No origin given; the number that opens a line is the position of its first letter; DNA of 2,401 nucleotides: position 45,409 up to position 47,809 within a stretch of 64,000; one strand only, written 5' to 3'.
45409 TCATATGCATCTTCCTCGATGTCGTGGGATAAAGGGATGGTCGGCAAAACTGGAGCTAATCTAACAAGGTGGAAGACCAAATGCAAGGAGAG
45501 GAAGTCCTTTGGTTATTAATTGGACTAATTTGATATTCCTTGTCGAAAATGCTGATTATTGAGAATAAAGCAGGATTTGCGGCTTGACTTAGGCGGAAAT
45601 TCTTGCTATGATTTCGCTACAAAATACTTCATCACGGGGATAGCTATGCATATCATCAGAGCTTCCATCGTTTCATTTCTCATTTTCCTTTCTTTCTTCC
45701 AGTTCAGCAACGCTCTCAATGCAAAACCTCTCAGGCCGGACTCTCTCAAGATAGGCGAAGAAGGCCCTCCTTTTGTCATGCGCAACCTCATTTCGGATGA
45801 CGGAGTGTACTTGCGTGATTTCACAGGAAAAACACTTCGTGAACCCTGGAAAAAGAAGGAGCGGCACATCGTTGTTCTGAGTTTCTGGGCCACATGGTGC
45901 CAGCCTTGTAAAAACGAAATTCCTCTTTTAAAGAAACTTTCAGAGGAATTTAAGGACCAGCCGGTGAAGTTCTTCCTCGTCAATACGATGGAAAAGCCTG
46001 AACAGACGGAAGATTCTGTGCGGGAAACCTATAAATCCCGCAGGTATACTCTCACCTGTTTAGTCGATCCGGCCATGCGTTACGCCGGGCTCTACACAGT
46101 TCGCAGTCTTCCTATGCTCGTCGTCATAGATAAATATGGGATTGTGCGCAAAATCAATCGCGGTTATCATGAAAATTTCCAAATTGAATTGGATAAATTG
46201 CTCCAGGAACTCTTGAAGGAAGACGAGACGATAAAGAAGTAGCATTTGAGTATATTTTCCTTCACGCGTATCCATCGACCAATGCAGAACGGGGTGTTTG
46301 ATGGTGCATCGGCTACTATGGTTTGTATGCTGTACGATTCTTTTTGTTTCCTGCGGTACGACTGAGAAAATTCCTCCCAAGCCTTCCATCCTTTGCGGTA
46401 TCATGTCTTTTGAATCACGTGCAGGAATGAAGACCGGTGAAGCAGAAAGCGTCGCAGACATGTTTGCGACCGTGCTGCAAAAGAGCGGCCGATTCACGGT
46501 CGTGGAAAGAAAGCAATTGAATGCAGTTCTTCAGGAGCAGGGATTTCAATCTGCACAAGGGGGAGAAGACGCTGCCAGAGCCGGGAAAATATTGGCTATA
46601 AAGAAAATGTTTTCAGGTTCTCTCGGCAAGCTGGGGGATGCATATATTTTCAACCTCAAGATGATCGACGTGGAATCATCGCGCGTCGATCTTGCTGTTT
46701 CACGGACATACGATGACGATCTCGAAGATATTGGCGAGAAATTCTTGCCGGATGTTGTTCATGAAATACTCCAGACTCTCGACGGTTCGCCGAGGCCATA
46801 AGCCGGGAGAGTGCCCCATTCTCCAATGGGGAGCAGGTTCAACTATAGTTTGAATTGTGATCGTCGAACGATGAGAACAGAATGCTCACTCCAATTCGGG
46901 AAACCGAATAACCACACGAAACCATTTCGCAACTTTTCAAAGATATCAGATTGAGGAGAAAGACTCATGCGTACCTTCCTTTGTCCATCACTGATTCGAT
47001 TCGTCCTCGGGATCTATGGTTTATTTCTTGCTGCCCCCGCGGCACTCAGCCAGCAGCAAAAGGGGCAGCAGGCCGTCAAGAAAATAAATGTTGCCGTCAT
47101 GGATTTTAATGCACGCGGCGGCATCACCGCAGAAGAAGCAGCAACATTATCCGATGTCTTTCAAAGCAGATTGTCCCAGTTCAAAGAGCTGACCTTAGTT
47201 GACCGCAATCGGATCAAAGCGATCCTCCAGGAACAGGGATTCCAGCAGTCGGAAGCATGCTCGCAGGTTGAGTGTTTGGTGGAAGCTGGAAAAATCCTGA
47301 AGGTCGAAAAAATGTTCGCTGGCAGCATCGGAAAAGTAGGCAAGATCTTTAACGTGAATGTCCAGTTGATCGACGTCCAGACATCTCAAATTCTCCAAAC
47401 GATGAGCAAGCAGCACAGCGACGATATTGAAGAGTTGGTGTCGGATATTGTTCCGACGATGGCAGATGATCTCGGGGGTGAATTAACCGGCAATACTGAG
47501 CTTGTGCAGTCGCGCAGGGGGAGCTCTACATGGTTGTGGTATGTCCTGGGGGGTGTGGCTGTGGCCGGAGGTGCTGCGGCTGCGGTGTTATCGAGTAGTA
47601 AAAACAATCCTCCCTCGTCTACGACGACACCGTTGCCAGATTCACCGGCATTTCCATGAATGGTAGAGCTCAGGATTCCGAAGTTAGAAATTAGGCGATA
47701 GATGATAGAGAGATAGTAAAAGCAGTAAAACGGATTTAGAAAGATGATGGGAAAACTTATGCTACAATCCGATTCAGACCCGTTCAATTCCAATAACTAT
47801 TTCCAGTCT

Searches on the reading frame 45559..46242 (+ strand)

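Call 49: search_protein_families(library=pfam, proteins=[window:45559-46242:+], max_evalue=0.001)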
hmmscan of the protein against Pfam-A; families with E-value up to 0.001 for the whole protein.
window:45559-46242:+ (227 aa): 5 families
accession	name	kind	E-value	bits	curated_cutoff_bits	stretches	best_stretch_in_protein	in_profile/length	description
PF00578.27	AhpC-TSA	-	2.5e-15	57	26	1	101-198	24-123/124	AhpC/TSA family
PF08534.16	Redoxin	-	1e-12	48.5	26.6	1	100-205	29-137/148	Redoxin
PF13905.12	Thioredoxin_8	-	2.1e-11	44.4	27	1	104-195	3-93/94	Thioredoxin-like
PF00085.26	Thioredoxin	-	2e-10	41.1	23.5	1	100-151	16-66/103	Thioredoxin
PF13098.12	Thioredoxin_2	-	0.00083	20.1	27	0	99-204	2-95/104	Thioredoxin-like domain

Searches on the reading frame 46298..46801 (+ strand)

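Call 49: search_protein_families(library=pfam, proteins=[window:46298-46801:+], max_evalue=0.001)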
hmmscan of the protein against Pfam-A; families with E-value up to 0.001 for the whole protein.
window:46298-46801:+ (167 aa): 2 families
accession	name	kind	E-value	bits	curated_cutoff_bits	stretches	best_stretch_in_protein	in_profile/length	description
PF03783.19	CsgG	-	6.9e-11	42.3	20.8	1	45-109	33-98/210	Curli production assembly/transport component CsgG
PF13036.11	LpoB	-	0.00089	19.6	22.3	0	49-129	47-138/147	Peptidoglycan-synthase activator LpoB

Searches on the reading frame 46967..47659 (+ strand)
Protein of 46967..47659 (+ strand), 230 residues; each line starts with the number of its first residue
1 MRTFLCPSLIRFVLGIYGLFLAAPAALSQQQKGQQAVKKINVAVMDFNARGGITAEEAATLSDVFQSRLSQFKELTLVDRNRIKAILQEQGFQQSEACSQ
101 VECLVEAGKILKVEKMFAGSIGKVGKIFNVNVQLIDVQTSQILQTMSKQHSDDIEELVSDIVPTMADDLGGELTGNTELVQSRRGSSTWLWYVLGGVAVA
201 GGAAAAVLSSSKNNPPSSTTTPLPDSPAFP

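Call 49: search_protein_families(library=pfam, proteins=[window:46967-47659:+], max_evalue=0.001)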
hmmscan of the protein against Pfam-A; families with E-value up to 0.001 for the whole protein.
window:46967-47659:+ (230 aa): 1 family
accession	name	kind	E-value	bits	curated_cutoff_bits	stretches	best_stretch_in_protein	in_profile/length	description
PF03783.19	CsgG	-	0.00025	20.8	20.8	0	34-122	4-111/210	Curli production assembly/transport component CsgG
